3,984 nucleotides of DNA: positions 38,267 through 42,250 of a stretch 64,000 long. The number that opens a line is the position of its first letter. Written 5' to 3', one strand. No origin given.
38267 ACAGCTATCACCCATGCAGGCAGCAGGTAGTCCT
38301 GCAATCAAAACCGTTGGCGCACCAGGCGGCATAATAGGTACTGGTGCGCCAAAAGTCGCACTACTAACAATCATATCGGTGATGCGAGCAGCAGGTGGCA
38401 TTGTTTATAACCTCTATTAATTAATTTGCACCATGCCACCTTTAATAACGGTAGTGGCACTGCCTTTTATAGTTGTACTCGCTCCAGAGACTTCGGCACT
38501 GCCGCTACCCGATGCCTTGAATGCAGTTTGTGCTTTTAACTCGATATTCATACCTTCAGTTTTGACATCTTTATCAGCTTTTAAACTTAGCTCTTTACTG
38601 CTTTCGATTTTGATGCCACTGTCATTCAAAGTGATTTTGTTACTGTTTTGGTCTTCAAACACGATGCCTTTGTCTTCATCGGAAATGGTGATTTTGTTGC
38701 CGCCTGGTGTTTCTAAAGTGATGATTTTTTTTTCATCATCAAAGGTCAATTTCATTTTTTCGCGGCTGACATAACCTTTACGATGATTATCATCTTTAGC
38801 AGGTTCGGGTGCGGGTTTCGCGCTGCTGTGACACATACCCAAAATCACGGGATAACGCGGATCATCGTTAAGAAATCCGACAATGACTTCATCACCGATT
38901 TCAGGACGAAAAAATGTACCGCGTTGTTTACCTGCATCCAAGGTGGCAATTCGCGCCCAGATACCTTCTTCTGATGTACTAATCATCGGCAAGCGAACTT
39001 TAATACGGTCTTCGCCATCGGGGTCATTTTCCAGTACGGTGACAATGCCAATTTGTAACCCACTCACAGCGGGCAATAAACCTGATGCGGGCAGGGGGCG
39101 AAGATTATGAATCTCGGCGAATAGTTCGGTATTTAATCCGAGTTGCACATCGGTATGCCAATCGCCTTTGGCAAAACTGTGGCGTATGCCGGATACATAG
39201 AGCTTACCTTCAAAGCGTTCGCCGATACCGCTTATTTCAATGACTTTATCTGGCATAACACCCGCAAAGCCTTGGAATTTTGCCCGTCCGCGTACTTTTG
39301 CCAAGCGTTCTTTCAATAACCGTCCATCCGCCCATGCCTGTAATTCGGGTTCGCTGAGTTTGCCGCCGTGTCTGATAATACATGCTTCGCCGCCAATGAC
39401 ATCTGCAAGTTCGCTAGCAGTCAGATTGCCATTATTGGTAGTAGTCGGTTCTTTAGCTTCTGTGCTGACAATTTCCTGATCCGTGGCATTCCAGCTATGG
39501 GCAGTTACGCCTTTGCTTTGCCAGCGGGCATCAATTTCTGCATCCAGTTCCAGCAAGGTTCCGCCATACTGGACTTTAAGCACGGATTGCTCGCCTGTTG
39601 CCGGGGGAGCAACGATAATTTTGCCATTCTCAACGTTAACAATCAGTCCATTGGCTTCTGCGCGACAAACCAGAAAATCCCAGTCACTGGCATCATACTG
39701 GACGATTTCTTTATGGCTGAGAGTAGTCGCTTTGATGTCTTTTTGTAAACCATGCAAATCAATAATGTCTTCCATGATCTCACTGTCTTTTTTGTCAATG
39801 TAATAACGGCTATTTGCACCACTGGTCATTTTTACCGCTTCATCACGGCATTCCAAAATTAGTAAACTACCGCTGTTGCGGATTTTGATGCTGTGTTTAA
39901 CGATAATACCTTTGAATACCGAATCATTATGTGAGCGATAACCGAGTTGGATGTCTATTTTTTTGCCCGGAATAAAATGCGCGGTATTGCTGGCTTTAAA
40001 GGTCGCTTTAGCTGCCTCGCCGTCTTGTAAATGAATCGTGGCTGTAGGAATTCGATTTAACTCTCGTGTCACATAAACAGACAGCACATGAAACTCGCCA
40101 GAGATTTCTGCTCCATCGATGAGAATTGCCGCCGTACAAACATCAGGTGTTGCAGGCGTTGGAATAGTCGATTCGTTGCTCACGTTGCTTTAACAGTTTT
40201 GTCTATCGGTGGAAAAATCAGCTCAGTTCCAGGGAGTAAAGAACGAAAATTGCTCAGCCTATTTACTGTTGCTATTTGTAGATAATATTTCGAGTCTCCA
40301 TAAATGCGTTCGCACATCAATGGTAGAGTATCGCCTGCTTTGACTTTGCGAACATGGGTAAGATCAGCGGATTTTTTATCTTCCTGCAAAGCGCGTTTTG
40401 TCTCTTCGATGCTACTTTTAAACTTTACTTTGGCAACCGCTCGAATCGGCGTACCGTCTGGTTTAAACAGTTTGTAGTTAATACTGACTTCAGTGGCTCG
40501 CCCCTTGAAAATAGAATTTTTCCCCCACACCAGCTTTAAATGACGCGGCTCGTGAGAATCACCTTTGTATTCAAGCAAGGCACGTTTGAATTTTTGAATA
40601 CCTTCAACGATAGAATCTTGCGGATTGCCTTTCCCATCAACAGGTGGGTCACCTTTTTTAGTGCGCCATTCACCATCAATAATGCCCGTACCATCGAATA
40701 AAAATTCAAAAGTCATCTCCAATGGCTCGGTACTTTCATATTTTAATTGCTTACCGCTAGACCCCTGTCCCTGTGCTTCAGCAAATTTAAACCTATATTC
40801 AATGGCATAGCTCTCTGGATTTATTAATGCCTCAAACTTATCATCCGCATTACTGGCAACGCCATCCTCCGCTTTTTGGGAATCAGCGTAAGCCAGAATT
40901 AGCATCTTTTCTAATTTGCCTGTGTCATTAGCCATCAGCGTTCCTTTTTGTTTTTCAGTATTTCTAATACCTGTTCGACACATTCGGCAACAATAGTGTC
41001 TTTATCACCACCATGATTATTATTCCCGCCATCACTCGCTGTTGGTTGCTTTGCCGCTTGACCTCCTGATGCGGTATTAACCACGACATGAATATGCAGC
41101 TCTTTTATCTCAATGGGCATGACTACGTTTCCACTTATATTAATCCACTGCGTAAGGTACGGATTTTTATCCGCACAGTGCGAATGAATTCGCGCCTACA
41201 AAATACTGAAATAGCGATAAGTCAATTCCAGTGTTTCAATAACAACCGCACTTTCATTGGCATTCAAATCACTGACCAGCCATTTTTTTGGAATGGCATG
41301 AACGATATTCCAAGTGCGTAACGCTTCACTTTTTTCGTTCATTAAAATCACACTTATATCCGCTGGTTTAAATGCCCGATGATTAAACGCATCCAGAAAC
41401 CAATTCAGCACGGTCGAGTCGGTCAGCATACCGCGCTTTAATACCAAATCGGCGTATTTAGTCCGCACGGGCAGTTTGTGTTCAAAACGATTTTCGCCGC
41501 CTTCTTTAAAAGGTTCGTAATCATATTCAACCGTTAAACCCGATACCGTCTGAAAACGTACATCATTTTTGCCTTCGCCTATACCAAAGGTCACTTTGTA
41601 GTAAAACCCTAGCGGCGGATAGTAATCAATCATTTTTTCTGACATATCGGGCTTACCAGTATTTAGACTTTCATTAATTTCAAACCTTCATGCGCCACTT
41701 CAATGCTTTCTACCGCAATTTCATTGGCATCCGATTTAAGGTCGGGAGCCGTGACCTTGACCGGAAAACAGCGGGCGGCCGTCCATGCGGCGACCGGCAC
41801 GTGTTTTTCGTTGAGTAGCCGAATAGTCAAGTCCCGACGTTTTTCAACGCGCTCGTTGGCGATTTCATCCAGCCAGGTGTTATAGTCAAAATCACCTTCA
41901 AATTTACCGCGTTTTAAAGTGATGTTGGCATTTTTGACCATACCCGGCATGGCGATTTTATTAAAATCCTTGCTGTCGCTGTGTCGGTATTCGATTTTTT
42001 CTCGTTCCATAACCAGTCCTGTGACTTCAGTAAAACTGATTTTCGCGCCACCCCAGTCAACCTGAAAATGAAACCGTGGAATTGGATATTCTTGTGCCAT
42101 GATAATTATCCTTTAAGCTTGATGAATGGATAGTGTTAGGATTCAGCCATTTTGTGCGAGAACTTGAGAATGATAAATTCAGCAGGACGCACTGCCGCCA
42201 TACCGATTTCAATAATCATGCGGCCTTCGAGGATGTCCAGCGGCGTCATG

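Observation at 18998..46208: Complete Bacteroidetes-style eCIS in a probable methanotroph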

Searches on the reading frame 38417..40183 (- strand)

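Call 4: search_protein_families(library=pfam, proteins=[window:38417-40183:-], max_evalue=0.01)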
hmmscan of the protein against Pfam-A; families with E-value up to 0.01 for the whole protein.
window:38417-40183:- (588 aa): 2 families
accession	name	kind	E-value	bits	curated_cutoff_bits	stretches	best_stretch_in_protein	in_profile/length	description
PF04717.18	Phage_base_V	-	7.7e-22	77.9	23.8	1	378-451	2-74/75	Type VI secretion system/phage-baseplate injector OB domain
PF05954.17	Phage_GPD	-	2e-08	34.2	30.1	1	71-337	26-301/305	Phage tail baseplate hub (GPD)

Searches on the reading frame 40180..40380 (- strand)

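Call 42: search_protein_families(library=pfam, proteins=[window:40180-40380:-], max_evalue=1)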
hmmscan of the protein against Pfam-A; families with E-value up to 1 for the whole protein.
window:40180-40380:- (66 aa): 2 families
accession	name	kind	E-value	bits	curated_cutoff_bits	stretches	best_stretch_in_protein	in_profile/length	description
PF05489.18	Phage_tail_X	-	0.0017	18.4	22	1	13-62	3-57/60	Phage Tail Protein X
PF01476.26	LysM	-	0.028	14.8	20.9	1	12-57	2-43/43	LysM domain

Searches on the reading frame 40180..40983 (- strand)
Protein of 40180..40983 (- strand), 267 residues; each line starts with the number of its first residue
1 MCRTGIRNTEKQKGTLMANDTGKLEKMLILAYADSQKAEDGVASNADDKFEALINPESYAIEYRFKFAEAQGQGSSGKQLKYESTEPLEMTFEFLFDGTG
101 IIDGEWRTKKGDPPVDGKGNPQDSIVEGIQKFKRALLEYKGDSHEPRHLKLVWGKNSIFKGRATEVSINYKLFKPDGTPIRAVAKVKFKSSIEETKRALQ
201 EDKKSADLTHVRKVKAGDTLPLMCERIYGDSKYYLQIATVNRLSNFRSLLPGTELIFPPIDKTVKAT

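Call 4: search_protein_families(library=pfam, proteins=[window:40180-40983:-], max_evalue=0.01)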
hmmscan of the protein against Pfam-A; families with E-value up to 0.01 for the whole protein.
window:40180-40983:- (267 aa): 1 family
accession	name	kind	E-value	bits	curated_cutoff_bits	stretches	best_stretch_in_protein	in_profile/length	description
PF19266.4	CIS_tube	-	2.1e-50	171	27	1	23-198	1-157/158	Contractile injection system tube protein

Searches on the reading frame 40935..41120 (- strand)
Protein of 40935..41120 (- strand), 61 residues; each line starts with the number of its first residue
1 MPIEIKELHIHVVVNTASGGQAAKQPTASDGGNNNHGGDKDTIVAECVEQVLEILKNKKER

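Call 4: search_protein_families(library=pfam, proteins=[window:40935-41120:-], max_evalue=0.01)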
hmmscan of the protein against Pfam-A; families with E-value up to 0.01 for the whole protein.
window:40935-41120:- (61 aa): 1 family
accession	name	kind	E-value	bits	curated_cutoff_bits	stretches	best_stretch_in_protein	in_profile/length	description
PF19265.4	DUF5908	-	1.5e-20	74.2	27.7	1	1-61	1-55/55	Family of unknown function (DUF5908)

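Call 65: search_solved_structures(query=window:40935-41120:-, max_evalue=1)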
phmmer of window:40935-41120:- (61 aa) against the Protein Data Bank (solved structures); distinct sequences matched with E-value up to 1: 2.
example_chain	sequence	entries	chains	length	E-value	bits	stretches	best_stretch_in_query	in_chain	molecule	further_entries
7aef_t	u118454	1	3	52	4.1e-10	43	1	1-61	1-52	inner protein (Algo6)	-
7b5h_AL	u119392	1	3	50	4e-06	30.5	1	1-61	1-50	Asl3322 protein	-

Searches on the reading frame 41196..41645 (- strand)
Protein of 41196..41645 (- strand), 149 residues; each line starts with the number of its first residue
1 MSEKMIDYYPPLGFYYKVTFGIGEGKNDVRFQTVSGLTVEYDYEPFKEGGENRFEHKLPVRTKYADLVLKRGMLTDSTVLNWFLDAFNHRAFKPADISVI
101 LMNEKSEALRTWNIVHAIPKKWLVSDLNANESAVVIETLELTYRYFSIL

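Call 4: search_protein_families(library=pfam, proteins=[window:41196-41645:-], max_evalue=0.01)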
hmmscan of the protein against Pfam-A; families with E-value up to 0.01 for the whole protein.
window:41196-41645:- (149 aa): 1 family
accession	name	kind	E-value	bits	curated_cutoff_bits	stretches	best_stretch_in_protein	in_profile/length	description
PF06841.18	Phage_T4_gp19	-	6.8e-41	139.7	28.2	1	14-146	3-133/134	T4-like virus tail tube protein gp19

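Call 66: search_solved_structures(query=window:41196-41645:-, max_evalue=0.00001)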
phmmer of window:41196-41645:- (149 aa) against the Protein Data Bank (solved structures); distinct sequences matched with E-value up to 0.00001: 13.
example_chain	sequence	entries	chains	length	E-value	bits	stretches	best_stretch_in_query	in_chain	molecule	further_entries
7aeb_Y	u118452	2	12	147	2e-49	170.6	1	5-147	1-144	Phospholipid/glycerol acyltransferase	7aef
7b5h_AM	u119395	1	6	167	5e-36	127.1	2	5-103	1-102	All3323 protein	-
6j0n_n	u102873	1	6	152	8.3e-23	84.2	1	6-144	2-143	Pvc5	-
9rce_I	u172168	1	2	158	4e-18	69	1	10-145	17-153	Conserved hypothetical phage tail region protein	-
6rao_F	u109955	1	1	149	5.1e-18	68.6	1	26-146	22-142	Afp5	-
9qgl_5A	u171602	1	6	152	1e-16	64.4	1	26-144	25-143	Phage tail protein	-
7adz_1a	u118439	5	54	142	1.6e-13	54.1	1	17-144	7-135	Phage tail protein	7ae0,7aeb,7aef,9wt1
9qgl_1A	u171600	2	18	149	1.4e-12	50.9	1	19-143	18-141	Phage tail protein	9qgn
7b5h_AN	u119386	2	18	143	3.2e-12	49.8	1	10-145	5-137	All3324 protein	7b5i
6j0b_a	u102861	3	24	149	1e-10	45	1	16-140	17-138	Pvc1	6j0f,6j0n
9r9h_B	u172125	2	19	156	1.2e-09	41.5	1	9-145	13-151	Phage tail protein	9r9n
9gtp_a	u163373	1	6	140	5.9e-09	39.2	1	25-146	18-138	Phage tail protein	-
6rao_A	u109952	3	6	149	3e-08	37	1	20-140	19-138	Afp1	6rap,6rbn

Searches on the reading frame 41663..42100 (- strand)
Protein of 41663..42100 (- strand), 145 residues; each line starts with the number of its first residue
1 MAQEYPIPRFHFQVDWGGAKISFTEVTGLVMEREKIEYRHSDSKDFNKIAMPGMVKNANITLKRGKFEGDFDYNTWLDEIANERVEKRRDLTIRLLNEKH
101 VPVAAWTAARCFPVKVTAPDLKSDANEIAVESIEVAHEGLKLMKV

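Call 4: search_protein_families(library=pfam, proteins=[window:41663-42100:-], max_evalue=0.01)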
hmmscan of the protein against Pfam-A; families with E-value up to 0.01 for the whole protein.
window:41663-42100:- (145 aa): 1 family
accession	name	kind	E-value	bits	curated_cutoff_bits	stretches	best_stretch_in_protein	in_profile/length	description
PF06841.18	Phage_T4_gp19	-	3e-41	140.8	28.2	1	9-141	2-134/134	T4-like virus tail tube protein gp19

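Call 67: search_solved_structures(query=window:41663-42100:-, max_evalue=0.00001)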
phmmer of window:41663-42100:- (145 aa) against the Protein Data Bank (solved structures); distinct sequences matched with E-value up to 0.00001: 12.
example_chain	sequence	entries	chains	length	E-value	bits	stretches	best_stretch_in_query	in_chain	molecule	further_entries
7b5h_AN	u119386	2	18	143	6.3e-52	178.6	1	4-142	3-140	All3324 protein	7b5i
7adz_1a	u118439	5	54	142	8e-49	168.6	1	4-142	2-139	Phage tail protein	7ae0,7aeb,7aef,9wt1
9r9h_B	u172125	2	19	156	2.1e-36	128.3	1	5-142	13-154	Phage tail protein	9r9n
9qgl_1A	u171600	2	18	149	4.2e-22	82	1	2-136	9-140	Phage tail protein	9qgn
6j0b_a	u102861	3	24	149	5.4e-22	81.6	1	2-136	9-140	Pvc1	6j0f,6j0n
6rao_A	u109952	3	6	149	2.6e-20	76.2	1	2-136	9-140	Afp1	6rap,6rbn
9rce_I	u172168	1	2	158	4e-18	69.1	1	4-141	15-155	Conserved hypothetical phage tail region protein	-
7aeb_Y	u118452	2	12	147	1.5e-15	60.8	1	1-141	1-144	Phospholipid/glycerol acyltransferase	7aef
9qgl_5A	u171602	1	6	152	1.1e-09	41.7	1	19-142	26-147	Phage tail protein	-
6j0n_n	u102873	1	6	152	5.2e-09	39.5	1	20-142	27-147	Pvc5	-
8bl4_v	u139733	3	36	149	1.1e-08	38.5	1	7-140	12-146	Phage tail protein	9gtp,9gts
6rao_F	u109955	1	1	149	2.8e-08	37.2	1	20-143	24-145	Afp5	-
